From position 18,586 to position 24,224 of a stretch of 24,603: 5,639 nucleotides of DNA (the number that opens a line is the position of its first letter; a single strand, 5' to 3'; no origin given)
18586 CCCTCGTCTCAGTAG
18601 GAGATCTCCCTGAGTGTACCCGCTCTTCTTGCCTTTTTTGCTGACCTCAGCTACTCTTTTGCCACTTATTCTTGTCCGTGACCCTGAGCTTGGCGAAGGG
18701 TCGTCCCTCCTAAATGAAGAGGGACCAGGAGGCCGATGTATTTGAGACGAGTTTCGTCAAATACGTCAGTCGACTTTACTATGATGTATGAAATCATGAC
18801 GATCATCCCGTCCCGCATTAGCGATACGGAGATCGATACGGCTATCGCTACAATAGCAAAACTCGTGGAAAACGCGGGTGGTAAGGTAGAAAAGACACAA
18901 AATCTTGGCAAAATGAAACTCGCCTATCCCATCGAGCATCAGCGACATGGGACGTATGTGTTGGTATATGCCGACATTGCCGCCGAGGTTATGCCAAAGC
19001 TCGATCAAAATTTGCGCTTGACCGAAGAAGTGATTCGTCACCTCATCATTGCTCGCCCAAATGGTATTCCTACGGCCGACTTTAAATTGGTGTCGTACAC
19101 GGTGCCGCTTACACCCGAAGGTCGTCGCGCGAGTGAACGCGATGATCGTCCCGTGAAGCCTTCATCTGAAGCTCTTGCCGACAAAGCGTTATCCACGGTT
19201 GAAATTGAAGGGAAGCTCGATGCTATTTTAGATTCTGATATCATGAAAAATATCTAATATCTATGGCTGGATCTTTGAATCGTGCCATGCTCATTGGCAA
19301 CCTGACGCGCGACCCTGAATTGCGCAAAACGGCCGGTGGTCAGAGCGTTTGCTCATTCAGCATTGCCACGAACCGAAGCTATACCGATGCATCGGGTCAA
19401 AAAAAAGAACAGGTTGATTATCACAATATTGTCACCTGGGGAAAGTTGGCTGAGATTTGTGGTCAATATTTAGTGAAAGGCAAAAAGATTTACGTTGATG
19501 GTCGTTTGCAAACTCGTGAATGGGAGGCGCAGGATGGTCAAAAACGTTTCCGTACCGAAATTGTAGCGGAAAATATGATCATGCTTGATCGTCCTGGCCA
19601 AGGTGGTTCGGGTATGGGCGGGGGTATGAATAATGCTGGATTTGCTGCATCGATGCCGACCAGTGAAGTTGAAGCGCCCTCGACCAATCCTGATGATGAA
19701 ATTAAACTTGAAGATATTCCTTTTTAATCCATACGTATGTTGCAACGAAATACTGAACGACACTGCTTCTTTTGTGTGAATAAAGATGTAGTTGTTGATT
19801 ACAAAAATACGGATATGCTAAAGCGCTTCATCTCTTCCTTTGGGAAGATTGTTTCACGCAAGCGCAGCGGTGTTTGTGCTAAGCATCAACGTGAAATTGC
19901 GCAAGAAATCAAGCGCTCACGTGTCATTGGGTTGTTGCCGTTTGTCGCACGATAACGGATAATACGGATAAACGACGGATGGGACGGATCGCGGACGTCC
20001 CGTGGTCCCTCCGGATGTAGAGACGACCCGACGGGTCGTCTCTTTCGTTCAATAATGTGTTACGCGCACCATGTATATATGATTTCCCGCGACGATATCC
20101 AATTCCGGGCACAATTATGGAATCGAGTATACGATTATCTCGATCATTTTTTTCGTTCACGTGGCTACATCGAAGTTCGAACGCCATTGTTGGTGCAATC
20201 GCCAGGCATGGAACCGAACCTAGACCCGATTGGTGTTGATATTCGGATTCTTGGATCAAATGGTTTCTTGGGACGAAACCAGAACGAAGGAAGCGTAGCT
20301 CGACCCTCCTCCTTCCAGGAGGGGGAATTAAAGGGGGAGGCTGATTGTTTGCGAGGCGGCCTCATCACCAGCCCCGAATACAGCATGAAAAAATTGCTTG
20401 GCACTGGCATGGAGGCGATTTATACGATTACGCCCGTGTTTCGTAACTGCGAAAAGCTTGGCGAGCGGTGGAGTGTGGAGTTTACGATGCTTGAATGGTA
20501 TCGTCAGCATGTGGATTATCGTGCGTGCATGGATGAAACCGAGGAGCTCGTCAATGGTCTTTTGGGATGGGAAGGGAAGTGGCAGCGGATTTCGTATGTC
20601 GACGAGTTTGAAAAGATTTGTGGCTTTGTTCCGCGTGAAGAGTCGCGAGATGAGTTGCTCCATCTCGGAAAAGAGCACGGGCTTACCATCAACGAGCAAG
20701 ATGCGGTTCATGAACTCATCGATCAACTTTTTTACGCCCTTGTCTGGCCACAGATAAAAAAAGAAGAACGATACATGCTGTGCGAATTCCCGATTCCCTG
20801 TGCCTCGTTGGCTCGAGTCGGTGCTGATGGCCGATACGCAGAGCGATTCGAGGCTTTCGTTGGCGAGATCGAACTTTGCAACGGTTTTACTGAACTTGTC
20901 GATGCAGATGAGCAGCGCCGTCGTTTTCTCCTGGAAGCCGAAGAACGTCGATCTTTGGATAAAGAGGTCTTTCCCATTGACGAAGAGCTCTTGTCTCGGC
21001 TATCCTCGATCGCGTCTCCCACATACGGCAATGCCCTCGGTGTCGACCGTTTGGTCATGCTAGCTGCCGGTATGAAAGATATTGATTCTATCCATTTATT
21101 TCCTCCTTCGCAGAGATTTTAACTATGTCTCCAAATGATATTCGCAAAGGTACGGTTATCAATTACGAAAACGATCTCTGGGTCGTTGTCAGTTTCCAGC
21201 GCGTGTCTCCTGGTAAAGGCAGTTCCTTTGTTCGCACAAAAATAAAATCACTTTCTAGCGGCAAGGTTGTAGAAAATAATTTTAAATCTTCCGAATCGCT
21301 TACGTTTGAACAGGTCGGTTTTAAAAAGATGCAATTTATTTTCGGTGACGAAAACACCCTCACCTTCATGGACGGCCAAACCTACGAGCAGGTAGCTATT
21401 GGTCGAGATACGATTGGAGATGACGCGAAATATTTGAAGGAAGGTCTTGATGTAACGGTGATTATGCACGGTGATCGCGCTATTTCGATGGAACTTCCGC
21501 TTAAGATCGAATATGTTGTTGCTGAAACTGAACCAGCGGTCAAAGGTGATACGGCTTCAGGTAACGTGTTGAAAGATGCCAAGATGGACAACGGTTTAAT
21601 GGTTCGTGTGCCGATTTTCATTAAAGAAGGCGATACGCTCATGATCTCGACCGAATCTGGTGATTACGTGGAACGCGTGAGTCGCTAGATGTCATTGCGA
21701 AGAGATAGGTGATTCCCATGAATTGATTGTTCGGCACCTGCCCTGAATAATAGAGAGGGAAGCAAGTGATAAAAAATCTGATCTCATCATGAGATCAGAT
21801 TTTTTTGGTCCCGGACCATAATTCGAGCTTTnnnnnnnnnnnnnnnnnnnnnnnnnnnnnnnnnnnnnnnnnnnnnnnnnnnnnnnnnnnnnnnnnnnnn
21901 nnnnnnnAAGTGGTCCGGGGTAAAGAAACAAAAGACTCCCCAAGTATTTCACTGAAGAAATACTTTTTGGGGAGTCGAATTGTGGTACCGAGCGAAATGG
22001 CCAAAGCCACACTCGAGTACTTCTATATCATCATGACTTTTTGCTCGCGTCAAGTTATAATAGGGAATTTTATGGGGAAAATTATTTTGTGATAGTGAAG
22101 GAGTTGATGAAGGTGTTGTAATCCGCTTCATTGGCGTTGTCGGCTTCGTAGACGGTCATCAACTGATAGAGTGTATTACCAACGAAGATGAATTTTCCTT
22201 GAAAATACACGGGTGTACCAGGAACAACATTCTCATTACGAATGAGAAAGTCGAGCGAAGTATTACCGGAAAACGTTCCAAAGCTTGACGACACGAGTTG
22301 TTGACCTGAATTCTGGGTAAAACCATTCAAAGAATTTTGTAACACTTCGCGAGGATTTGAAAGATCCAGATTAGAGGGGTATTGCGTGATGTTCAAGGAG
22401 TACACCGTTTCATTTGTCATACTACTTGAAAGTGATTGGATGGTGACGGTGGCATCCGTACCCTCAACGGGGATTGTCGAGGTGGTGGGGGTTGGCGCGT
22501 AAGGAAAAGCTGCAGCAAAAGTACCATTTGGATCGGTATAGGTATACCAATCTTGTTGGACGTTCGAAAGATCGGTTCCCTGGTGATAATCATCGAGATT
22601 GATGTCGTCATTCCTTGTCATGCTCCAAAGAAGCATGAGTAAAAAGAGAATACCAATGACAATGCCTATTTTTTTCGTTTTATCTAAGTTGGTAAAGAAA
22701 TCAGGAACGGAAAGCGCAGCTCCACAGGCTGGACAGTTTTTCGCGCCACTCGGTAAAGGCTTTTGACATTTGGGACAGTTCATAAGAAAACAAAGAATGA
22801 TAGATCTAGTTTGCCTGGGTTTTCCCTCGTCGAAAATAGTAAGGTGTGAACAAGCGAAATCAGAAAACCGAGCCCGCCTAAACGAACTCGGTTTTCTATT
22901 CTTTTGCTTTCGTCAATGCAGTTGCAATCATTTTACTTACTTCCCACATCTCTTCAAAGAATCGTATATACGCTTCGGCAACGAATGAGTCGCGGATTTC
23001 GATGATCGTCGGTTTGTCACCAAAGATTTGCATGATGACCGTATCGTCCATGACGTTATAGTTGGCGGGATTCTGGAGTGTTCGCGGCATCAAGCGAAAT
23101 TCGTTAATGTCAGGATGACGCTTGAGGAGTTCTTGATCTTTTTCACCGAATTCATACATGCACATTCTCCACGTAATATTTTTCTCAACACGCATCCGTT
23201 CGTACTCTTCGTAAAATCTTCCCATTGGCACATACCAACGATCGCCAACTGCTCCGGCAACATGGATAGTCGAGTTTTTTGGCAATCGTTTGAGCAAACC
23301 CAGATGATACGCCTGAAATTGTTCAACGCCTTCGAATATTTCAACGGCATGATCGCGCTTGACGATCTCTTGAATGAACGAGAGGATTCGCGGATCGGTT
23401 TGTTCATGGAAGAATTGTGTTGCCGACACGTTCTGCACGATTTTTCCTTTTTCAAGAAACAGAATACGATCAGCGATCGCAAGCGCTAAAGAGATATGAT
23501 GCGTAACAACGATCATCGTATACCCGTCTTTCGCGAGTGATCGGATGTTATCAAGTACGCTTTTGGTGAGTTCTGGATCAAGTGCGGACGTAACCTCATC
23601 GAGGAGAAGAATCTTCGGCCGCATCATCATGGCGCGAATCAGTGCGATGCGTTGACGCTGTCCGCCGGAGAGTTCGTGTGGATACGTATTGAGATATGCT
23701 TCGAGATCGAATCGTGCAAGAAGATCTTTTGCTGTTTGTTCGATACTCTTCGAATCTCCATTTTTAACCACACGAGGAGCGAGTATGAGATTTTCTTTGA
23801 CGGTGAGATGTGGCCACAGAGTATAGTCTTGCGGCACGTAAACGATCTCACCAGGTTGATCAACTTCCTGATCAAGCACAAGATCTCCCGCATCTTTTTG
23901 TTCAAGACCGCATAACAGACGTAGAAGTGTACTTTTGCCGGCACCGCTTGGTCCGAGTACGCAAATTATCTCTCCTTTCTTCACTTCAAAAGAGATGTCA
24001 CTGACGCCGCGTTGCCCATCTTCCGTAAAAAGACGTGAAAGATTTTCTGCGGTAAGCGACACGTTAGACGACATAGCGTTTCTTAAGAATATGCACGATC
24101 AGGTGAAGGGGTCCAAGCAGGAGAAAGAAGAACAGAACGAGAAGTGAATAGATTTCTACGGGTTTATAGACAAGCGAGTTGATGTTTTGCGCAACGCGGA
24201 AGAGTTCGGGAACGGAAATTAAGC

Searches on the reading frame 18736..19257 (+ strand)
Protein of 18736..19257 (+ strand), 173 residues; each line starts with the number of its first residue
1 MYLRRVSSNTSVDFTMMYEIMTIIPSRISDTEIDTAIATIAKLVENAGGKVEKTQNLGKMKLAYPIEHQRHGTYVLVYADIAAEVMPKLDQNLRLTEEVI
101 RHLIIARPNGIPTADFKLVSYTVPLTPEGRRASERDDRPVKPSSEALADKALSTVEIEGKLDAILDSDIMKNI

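Call 9: search_protein_families(library=pfam, proteins=[window:18736-19257:+])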
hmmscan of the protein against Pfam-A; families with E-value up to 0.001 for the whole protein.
window:18736-19257:+ (173 aa): 1 family
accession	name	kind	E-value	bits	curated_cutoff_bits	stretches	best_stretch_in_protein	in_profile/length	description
PF01250.22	Ribosomal_S6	-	7.7e-25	87.3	27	1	18-105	2-89/90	Ribosomal protein S6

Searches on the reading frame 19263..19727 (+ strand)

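Call 9: search_protein_families(library=pfam, proteins=[window:19263-19727:+])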
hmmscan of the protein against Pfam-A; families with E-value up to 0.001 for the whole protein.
window:19263-19727:+ (154 aa): 1 family
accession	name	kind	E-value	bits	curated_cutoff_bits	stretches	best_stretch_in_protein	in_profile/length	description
PF00436.31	SSB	-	1.5e-39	134.7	26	1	5-108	1-104/104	Single-strand binding protein family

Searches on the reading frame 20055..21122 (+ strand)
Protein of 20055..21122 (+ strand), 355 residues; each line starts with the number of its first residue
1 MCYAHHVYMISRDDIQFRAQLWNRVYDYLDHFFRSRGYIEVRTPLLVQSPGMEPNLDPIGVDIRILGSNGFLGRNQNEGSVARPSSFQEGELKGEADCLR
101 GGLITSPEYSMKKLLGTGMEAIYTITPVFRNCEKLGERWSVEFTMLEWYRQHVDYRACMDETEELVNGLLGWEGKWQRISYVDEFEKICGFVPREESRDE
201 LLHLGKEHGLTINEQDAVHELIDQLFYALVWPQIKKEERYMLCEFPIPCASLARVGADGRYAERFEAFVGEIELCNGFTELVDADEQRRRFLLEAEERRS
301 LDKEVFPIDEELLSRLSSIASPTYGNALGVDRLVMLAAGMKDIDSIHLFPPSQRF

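Call 9: search_protein_families(library=pfam, proteins=[window:20055-21122:+])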
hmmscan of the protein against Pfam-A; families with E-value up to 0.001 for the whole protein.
window:20055-21122:+ (355 aa): 1 family
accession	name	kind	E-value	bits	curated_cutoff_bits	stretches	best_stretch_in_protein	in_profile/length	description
PF00152.25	tRNA-synt_2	-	1.8e-31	109.8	25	1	10-351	13-306/308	tRNA synthetases class II (D, K and N)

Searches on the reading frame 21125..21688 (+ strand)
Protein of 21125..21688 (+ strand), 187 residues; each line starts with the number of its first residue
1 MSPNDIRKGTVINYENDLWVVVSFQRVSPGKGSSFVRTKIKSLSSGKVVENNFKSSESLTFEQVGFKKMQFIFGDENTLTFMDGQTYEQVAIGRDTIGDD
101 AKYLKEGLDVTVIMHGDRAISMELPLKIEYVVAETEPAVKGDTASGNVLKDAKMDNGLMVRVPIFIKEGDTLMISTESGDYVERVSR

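Call 9: search_protein_families(library=pfam, proteins=[window:21125-21688:+])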
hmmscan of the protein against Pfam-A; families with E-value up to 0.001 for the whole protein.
window:21125-21688:+ (187 aa): 3 families
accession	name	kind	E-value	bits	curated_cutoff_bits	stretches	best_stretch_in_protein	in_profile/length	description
PF08207.18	EFP_N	-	2.1e-22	79.3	23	1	4-59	3-58/58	Elongation factor P (EF-P) KOW-like domain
PF09285.17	Elong-fact-P_C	-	1.6e-21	76.2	25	1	128-184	1-56/56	Elongation factor P, C-terminal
PF01132.26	EFP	-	1.8e-18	66.7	27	1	67-120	1-54/54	Elongation factor P (EF-P) OB domain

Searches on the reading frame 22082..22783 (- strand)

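Call 9: search_protein_families(library=pfam, proteins=[window:22082-22783:-])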
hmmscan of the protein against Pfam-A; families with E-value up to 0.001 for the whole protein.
window:22082-22783:- (233 aa): 3 families
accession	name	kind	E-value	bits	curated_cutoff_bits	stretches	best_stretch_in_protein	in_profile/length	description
PF12773.13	DZR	-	3e-05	24.5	27.3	1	3-25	1-23/45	Double zinc ribbon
PF13240.11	Zn_Ribbon_1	-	3.7e-05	23.8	25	1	3-24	2-23/23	zinc-ribbon domain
PF13248.11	Zn_ribbon_3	-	0.00089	19.1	27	0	2-22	4-24/26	zinc-ribbon domain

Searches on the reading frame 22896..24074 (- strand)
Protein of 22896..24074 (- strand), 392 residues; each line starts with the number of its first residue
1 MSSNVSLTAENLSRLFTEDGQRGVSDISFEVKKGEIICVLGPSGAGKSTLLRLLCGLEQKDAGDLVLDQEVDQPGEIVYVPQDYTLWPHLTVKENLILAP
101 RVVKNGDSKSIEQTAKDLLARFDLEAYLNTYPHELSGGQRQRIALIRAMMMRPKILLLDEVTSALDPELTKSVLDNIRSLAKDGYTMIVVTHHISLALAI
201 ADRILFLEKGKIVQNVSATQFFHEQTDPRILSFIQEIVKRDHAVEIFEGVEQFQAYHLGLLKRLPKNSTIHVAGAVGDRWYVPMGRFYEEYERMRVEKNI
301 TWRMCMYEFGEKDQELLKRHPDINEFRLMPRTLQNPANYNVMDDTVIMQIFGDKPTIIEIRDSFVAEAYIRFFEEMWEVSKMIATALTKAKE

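Call 9: search_protein_families(library=pfam, proteins=[window:22896-24074:-])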
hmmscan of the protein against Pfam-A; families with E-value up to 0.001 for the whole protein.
window:22896-24074:- (392 aa): 6 families
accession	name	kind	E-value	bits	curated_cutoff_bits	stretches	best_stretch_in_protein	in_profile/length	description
PF00005.33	ABC_tran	-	1.7e-34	119.8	25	1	25-163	2-137/137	ABC transporter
PF13304.12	AAA_21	-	2e-11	45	27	1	118-196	221-302/304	AAA domain, putative AbiEii toxin, Type IV TA system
PF02463.25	SMC_N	-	1.2e-06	28.5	40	1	35-194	25-199/220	RecF/RecN/SMC N terminal domain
PF13401.12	AAA_22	-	4e-05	24.4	27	1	34-189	5-111/130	AAA domain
PF03193.22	RsgA_GTPase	-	0.00013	22.3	30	1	20-60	93-132/174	RsgA GTPase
PF09818.15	ABC_ATPase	-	0.00019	21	23.2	0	136-216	159-255/283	P-loop domain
